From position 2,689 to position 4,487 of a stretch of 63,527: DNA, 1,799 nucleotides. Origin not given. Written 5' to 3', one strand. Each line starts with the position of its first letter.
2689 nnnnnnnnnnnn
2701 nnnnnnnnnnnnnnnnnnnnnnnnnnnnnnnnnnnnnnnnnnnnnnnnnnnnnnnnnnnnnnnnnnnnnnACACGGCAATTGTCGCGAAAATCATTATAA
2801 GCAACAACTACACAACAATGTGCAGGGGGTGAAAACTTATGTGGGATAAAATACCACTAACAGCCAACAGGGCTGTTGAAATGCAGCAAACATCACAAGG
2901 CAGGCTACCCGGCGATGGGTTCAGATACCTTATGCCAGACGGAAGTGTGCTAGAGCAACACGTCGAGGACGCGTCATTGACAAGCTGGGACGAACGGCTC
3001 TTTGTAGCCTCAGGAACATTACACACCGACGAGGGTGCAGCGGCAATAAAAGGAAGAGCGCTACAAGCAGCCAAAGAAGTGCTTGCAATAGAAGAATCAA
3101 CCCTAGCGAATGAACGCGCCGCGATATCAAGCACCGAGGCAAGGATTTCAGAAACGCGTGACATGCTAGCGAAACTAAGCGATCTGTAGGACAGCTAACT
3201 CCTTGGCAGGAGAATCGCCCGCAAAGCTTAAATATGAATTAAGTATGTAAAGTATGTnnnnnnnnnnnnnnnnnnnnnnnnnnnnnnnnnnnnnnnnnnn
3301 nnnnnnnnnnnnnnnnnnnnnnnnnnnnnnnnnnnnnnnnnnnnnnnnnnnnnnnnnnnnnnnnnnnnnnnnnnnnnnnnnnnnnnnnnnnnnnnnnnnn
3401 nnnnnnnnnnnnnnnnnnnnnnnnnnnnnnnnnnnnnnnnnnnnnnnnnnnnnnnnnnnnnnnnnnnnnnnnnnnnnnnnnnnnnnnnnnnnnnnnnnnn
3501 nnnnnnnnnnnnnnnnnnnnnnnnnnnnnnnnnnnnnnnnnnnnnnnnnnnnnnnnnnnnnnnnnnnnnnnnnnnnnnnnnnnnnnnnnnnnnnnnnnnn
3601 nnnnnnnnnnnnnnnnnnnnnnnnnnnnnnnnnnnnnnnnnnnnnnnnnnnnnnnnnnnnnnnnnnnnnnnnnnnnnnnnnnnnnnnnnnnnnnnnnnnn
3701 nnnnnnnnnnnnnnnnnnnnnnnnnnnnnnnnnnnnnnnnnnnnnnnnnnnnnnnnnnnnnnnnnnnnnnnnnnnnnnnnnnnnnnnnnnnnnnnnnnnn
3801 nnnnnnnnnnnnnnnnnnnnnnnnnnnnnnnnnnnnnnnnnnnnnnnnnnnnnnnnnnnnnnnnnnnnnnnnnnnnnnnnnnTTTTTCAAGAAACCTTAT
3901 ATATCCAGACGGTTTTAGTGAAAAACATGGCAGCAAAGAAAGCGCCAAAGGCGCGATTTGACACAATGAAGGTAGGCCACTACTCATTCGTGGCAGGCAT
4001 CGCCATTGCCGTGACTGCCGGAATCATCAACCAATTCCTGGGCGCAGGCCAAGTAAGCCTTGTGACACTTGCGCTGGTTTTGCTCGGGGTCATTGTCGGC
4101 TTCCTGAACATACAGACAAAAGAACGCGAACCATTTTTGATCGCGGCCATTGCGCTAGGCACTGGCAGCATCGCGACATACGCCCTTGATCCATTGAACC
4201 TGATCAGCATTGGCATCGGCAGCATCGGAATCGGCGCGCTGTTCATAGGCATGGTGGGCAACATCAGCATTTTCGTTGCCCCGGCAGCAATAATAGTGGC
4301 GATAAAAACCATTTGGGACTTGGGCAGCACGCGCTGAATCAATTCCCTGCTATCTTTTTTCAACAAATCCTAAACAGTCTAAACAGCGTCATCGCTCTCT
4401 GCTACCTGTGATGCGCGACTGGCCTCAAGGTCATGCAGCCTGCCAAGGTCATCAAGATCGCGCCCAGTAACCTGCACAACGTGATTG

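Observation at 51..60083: A dispersed family of at least 14 small orphan genes that all start Met-Trp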

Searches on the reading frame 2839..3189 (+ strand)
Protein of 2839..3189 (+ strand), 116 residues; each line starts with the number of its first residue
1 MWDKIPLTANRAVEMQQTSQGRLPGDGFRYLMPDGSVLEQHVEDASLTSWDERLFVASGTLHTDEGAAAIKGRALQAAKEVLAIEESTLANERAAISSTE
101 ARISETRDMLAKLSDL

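Call 5: search_protein_families(library=pfam, proteins=[window:2839-3189:+], max_evalue=1)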
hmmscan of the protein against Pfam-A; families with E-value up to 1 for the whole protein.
window:2839-3189:+ (116 aa): 0 families

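Call 38: list_cluster_members(proteins=[window:1786-2124:+, window:2839-3189:+, window:59328-59582:-, window:59328-59597:-, window:59328-59612:-, window:59328-59642:-, window:59663-60064:-, window:59663-60070:-, window:59666-60094:-, window:31552-31791:-])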
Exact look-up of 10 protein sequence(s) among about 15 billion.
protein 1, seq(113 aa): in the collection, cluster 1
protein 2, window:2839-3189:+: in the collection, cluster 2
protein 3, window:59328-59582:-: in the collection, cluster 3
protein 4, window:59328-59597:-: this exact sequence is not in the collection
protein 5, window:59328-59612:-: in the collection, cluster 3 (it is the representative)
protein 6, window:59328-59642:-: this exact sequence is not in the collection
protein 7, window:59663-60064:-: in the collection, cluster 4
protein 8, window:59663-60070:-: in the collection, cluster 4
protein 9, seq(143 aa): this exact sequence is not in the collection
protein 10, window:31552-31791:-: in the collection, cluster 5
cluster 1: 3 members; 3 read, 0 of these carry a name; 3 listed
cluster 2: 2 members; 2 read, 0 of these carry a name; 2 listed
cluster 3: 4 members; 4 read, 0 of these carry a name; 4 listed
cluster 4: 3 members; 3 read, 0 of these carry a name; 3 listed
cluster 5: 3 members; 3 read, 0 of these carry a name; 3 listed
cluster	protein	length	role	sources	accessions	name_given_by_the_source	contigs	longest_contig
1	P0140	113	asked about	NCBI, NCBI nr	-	-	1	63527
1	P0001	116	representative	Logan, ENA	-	-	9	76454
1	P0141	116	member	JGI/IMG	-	-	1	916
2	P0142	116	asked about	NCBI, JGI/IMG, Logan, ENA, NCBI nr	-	-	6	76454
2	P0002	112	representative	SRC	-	-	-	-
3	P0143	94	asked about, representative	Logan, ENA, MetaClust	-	-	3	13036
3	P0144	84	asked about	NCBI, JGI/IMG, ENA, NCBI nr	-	-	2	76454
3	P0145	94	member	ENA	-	-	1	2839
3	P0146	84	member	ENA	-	-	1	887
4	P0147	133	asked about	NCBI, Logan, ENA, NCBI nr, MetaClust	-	-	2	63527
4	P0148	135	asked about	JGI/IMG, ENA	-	-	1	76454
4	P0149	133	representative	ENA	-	-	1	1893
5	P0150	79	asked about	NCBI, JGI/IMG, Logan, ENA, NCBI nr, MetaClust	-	-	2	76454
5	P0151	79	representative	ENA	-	-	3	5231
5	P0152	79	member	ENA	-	-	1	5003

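Call 60: search_protein_families(library=padloc, proteins=[window:2839-3189:+], max_evalue=0.1)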
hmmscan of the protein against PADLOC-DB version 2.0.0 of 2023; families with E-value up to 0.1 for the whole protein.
window:2839-3189:+ (116 aa): 0 families

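Call 61: search_protein_families(library=phrogs, proteins=[window:2839-3189:+], max_evalue=0.1)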
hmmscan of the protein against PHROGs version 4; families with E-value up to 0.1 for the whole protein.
window:2839-3189:+ (116 aa): 0 families

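Call 87: search_protein_families(library=ncbifam, proteins=[window:2839-3189:+], max_evalue=0.1)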
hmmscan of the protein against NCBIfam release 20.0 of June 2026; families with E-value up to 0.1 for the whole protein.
window:2839-3189:+ (116 aa): 1 family
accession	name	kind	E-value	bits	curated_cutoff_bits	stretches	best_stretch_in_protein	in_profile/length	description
NF000094.1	354827590_fosA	exception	0.0088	16.2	275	1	11-45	82-116/135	FosA family fosfomycin resistance glutathione transferase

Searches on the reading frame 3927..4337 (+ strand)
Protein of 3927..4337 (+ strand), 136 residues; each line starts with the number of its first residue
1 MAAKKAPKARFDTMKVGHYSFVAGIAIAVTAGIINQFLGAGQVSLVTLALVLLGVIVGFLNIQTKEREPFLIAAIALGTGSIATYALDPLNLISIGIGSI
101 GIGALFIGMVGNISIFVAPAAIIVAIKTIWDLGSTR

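Call 53: search_protein_families(library=pfam, proteins=[window:3927-4337:+], max_evalue=0.001)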
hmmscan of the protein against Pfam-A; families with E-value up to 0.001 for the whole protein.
window:3927-4337:+ (136 aa): 0 families
